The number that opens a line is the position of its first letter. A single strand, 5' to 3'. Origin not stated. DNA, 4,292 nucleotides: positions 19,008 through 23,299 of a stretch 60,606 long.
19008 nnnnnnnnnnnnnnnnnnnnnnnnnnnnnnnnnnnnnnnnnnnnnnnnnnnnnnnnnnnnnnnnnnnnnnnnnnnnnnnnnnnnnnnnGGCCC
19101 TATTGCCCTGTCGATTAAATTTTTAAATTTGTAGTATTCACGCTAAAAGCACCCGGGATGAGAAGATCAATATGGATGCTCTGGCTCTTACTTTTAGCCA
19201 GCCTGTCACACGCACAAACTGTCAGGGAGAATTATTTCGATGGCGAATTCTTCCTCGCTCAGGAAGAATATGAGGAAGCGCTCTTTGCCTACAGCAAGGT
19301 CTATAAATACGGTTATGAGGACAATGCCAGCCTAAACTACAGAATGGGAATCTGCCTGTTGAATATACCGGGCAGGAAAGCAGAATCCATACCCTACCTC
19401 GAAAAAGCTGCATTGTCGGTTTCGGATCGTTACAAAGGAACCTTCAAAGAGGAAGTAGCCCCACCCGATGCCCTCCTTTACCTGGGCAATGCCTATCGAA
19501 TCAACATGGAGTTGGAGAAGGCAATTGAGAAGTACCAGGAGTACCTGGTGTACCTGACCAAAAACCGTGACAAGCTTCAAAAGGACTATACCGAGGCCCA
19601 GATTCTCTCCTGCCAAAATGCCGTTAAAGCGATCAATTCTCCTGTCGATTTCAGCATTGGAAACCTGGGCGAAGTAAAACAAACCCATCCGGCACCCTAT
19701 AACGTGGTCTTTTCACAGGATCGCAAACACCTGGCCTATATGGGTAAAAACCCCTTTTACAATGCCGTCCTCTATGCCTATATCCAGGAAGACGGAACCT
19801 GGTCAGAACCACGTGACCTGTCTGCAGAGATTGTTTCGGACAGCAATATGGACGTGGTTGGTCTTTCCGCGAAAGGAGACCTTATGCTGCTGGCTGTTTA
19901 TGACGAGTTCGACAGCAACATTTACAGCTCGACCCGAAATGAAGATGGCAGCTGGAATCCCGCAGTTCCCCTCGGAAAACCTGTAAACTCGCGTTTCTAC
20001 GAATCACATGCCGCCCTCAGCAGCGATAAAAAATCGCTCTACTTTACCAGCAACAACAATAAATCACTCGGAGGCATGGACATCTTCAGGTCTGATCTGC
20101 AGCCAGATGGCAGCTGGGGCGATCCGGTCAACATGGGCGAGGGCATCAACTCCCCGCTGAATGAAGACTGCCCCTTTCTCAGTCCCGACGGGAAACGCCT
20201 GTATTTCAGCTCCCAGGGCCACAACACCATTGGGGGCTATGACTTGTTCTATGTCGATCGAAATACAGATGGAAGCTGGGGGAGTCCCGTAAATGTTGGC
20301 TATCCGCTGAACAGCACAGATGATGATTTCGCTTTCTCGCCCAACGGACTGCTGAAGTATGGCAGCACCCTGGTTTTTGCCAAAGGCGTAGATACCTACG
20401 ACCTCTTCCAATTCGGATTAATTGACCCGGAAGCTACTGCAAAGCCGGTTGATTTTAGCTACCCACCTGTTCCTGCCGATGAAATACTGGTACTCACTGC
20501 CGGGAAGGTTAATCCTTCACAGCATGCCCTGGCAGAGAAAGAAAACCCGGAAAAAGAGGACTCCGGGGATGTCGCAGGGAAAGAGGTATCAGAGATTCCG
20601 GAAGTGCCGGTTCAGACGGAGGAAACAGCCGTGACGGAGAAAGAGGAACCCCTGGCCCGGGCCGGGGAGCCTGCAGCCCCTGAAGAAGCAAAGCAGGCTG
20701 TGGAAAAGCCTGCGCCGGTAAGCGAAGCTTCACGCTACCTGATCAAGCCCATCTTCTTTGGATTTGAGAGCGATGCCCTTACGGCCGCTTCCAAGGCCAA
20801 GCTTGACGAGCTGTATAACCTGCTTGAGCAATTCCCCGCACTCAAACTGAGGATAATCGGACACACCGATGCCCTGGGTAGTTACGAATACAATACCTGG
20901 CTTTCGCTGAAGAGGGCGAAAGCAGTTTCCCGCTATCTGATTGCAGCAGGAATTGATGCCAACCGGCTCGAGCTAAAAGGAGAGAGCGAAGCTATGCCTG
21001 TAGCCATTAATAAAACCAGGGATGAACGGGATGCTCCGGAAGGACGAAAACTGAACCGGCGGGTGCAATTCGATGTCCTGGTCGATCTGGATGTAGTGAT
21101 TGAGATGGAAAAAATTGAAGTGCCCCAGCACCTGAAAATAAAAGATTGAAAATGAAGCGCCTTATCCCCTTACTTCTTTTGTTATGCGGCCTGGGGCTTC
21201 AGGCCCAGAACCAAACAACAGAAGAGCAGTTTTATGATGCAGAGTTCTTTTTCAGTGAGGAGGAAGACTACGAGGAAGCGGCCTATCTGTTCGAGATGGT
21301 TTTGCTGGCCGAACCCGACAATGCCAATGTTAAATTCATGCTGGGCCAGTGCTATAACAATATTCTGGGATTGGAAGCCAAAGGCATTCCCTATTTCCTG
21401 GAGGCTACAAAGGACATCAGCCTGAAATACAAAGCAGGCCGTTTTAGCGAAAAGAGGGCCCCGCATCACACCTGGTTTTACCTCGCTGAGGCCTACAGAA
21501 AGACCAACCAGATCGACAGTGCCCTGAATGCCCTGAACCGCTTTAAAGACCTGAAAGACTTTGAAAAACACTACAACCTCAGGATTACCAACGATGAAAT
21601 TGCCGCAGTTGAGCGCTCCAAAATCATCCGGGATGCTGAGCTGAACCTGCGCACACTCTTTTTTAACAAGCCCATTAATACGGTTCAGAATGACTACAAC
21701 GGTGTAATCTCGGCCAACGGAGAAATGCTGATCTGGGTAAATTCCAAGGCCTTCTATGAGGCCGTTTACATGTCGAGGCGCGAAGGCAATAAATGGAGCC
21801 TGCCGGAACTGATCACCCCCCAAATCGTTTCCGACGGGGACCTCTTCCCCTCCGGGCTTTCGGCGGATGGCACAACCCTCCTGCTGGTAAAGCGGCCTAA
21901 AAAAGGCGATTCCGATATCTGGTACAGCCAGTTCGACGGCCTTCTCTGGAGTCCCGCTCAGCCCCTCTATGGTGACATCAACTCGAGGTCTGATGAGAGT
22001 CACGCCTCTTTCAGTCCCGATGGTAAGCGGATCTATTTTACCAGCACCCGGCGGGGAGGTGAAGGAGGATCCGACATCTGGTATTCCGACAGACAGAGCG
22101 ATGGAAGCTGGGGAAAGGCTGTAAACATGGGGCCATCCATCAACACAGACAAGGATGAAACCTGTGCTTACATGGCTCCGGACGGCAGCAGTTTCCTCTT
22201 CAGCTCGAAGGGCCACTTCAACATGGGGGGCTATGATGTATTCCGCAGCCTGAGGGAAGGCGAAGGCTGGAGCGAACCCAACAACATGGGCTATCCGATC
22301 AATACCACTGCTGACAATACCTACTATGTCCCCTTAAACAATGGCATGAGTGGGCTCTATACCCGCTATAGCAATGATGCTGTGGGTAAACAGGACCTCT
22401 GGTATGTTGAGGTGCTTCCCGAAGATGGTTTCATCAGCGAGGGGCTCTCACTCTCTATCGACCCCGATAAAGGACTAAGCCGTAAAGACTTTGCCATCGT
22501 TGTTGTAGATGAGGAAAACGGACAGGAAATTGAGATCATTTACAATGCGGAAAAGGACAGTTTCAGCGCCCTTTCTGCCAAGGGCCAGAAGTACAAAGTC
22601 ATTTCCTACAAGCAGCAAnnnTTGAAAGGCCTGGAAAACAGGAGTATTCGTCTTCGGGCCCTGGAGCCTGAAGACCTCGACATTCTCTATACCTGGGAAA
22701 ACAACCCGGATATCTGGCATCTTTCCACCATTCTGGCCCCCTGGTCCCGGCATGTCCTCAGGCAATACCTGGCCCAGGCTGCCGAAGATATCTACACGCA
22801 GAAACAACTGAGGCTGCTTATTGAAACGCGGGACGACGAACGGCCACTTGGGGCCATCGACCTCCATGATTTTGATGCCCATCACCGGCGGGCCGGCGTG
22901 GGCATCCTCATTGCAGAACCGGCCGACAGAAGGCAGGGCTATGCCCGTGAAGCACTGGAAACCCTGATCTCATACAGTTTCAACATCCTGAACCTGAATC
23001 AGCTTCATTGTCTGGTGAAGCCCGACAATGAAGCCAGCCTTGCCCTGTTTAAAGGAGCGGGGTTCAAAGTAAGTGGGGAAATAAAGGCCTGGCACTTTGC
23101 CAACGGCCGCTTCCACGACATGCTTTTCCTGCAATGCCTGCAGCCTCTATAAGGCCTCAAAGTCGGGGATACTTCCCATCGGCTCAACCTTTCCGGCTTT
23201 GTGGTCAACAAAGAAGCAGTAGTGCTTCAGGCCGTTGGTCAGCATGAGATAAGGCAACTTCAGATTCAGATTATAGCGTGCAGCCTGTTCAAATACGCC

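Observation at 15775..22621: Tandem trio of TPR + PD40 propeller envelope proteins that together carry the Tol-Pal periplasmic domain inventory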

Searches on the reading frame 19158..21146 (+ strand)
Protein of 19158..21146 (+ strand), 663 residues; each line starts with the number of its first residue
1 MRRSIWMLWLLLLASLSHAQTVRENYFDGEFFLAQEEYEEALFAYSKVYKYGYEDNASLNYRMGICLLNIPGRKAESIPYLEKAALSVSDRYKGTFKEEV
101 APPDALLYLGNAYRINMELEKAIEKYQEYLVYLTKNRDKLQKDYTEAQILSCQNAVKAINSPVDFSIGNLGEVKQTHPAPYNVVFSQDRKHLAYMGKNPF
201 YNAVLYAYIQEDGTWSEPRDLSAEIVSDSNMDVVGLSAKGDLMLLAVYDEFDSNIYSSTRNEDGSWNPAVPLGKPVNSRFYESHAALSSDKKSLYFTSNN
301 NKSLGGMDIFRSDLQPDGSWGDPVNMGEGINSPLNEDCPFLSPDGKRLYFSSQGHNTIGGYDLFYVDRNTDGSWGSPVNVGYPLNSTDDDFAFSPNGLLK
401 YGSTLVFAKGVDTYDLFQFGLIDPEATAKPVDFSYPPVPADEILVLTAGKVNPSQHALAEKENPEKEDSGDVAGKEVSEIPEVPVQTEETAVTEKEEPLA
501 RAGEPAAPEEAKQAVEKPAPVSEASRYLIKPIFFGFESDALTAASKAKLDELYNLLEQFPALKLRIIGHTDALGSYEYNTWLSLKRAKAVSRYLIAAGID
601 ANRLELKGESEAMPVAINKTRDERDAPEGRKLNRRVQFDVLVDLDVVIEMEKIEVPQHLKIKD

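Call 3: search_protein_families(library=pfam, proteins=[window:19158-21146:+], max_evalue=0.01)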
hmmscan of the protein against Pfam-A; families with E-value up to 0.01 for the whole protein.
window:19158-21146:+ (663 aa): 5 families
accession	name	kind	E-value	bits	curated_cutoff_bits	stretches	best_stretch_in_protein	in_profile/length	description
PF00691.25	OmpA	-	2.5e-21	76.3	27.2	1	533-625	1-95/98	OmpA family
PF07676.18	PD40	-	1.1e-16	60.7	20.9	2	330-364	5-37/38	WD40-like Beta Propeller Repeat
PF13432.12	TPR_16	-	0.00016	22.5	32.7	0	102-130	30-58/65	Tetratricopeptide repeat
PF00515.34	TPR_1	-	0.0008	19.6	27.8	0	103-128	1-26/34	Tetratricopeptide repeat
PF05359.17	DUF748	-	0.0062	15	50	0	532-572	881-921/1037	Domain of Unknown Function (DUF748)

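Call 4: search_protein_families(library=ncbifam, proteins=[window:19158-21146:+], max_evalue=0.01)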
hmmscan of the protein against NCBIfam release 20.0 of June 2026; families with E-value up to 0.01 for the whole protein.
window:19158-21146:+ (663 aa): 37 families (the best 25 are shown)
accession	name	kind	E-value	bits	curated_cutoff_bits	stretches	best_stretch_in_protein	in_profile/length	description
NF052230.1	T9SS_PorE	exception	5.8e-57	193.4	600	2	9-400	5-396/648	PorE family type IX secretion system protein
NF053607.1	CHU_0125_OmpA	equivalog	1.2e-53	182.6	620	2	1-393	1-384/639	CHU_0125 family OmpA-like outer membrane integrity protein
NF053611.1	YiaD_Gzip_OmpA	equivalog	5.1e-26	91.7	175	1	531-638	103-204/206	YiaD family glycine zipper/OmpA-like lipoprotein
NF053612.1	anchor_PA1041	equivalog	9e-26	91.3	250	1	489-639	89-234/236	PA1041 family peptidoglycan-binding anchor lipoprotein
NF053585.1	OMP_LP_YfiB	equivalog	1.2e-20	74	128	1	530-637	56-157/163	outer membrane lipoprotein YfiB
NF045787.1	OmpABordt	equivalog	9.8e-20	71.1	200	1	512-641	70-190/194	outer membrane protein OmpA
NF008071.1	PRK10808.1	equivalog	7e-18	65.1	277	1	513-625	213-328/358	porin OmpA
NF053613.1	OMP_toxin_LptF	equivalog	1.2e-15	57.9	400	1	532-640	143-245/256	lipotoxin F family OmpA-related lipoprotein LptF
TIGR02802.1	Pal_lipo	equivalog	5.9e-15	55.3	125.35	1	532-622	2-92/104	peptidoglycan-associated lipoprotein Pal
NF007804.1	PRK10510.1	equivalog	1.8e-13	50.3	307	1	534-638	116-214/219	OmpA family lipoprotein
NF033763.1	exchanger_TraB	exception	2.6e-13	48.8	700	1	518-641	379-498/522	outer membrane exchange protein TraB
NF045788.1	Omp38Acinit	equivalog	4.8e-13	48.9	500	1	504-637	215-343/354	outer membrane protein Omp38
TIGR03350.1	type_VI_ompA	equivalog_domain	2.1e-12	47.2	139.8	1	555-640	55-137/137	type VI secretion system protein TssL, long form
TIGR03789.1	pdsO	hypoth_equivalog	6e-12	45.8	152.2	1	527-620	136-229/243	sortase-associated OmpA-like protein PdsO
NF006541.1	PRK09038.1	equivalog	6.4e-10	39.1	283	1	532-641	143-249/253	flagellar motor protein MotD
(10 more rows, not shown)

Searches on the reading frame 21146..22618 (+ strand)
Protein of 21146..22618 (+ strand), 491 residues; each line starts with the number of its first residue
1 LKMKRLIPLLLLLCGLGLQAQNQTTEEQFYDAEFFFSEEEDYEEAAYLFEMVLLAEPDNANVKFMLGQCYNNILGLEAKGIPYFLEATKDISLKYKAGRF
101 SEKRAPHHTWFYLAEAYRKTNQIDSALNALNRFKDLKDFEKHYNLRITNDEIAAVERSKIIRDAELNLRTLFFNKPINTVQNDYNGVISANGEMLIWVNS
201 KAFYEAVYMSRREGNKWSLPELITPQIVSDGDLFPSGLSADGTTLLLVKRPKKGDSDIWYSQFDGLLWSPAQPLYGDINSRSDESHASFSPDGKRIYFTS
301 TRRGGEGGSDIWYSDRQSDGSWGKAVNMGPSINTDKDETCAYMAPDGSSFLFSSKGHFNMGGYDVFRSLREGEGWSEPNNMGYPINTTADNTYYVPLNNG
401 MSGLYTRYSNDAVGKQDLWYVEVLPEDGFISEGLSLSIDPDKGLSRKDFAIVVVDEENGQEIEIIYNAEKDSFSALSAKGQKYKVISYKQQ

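Call 3: search_protein_families(library=pfam, proteins=[window:21146-22618:+], max_evalue=0.01)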
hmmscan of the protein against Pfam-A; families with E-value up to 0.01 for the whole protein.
window:21146-22618:+ (491 aa): 7 families
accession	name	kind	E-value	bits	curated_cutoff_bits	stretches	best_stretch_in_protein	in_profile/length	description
PF07676.18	PD40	-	1.6e-16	60.2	20.9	2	278-312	5-37/38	WD40-like Beta Propeller Repeat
PF14559.12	TPR_19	-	9e-08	32.8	25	1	38-70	3-35/68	Tetratricopeptide repeat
PF07719.23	TPR_2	-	0.00036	20.9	27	0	109-132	3-26/34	Tetratricopeptide repeat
PF13428.12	TPR_14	-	0.00059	20.7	23.5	0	109-133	3-27/44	Tetratricopeptide repeat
PF13174.12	TPR_6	-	0.00067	20.6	26.3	0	110-134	3-27/33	Tetratricopeptide repeat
PF12895.13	ANAPC3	-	0.00078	20.1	27.2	0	40-70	3-33/82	Anaphase-promoting complex, cyclosome, subunit 3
PF13432.12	TPR_16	-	0.0025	18.7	32.7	0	40-87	11-57/65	Tetratricopeptide repeat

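Call 4: search_protein_families(library=ncbifam, proteins=[window:21146-22618:+], max_evalue=0.01)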
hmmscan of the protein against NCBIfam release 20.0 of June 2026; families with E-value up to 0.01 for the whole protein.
window:21146-22618:+ (491 aa): 5 families
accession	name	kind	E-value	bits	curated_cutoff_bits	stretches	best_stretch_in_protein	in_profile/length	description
NF053607.1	CHU_0125_OmpA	equivalog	4.5e-35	121.2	620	1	6-422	4-411/639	CHU_0125 family OmpA-like outer membrane integrity protein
NF052230.1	T9SS_PorE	exception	2e-30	105.7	600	1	206-436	198-430/648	PorE family type IX secretion system protein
NF040959.1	MamA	equivalog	2.2e-05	24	200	1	39-87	118-165/204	magnetosome protein MamA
TIGR02800.1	propeller_TolB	equivalog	0.0003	19.9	343.15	1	238-327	242-319/418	Tol-Pal system beta propeller repeat protein TolB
TIGR02552.1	LcrH_SycD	equivalog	0.0043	16.8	104.8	0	23-73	15-65/136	SycD/LcrH family type III secretion system chaperone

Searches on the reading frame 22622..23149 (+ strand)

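Call 70: search_protein_families(library=ncbifam, proteins=[window:22622-23149:+], max_evalue=1)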
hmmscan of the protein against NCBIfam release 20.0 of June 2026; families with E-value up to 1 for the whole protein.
window:22622-23149:+ (176 aa): 17 families
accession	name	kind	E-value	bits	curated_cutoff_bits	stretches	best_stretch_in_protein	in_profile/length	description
NF011709.0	PRK15130.1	equivalog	1.1e-19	71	218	1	6-170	4-162/186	spermidine N1-acetyltransferase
TIGR03585.1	PseH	equivalog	4e-16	59.5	93.1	1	10-170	2-155/156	UDP-4-amino-4,6-dideoxy-N-acetyl-beta-L-altrosamine N-acetyltransferase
NF007527.0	PRK10140.1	equivalog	1.2e-06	28.5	236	1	9-171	4-159/162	N-acetyltransferase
TIGR01575.1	rimI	equivalog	9.8e-05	22.5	86.4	1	91-157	56-121/132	ribosomal protein S18-alanine N-acetyltransferase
NF007539.0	PRK10151.1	equivalog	0.00068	19.3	184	1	73-167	76-169/179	50S ribosomal protein L7/L12-serine acetyltransferase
NF040503.1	resist_ArsN1a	equivalog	0.0013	18.5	170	1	61-170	45-155/159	arsinothricin resistance N-acetyltransferase ArsN1 family A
TIGR04431.1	N6_acetyl_AAC6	equivalog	0.0022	17.7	260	1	6-152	5-158/184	AacA4 family aminoglycoside N(6')-acetyltransferase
NF040502.1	PPT_acetyltrans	equivalog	0.0035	17.1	300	1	119-171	113-165/183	phosphinothricin N-acetyltransferase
NF012165.0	AAC_6p_set_A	equivalog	0.015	15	280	1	10-154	2-153/177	aminoglycoside 6'-N-acetyltransferase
NF040504.1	resist_ArsN1b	equivalog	0.024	14.4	210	1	91-172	78-157/159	arsinothricin resistance N-acetyltransferase ArsN1 family B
NF008072.0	PRK10809.1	equivalog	0.039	13.7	190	1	104-168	117-181/194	ribosomal protein S5-alanine N-acetyltransferase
NF007025.1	PRK09491.1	equivalog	0.054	13.4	173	1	98-149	70-120/145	ribosomal protein S18-alanine N-acetyltransferase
NF000485.1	TlmB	exception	0.057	12.7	625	1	94-170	88-163/292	bleomycin family antibiotic N-acetyltransferase TlmB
TIGR02406.1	ectoine_EctA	equivalog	0.066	13.2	120.6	1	100-151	76-126/157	diaminobutyrate acetyltransferase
NF008212.0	PRK10975.1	equivalog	0.072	12.9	219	1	64-151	139-223/232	dTDP-4-amino-4,6-dideoxy-D-galactose acyltransferase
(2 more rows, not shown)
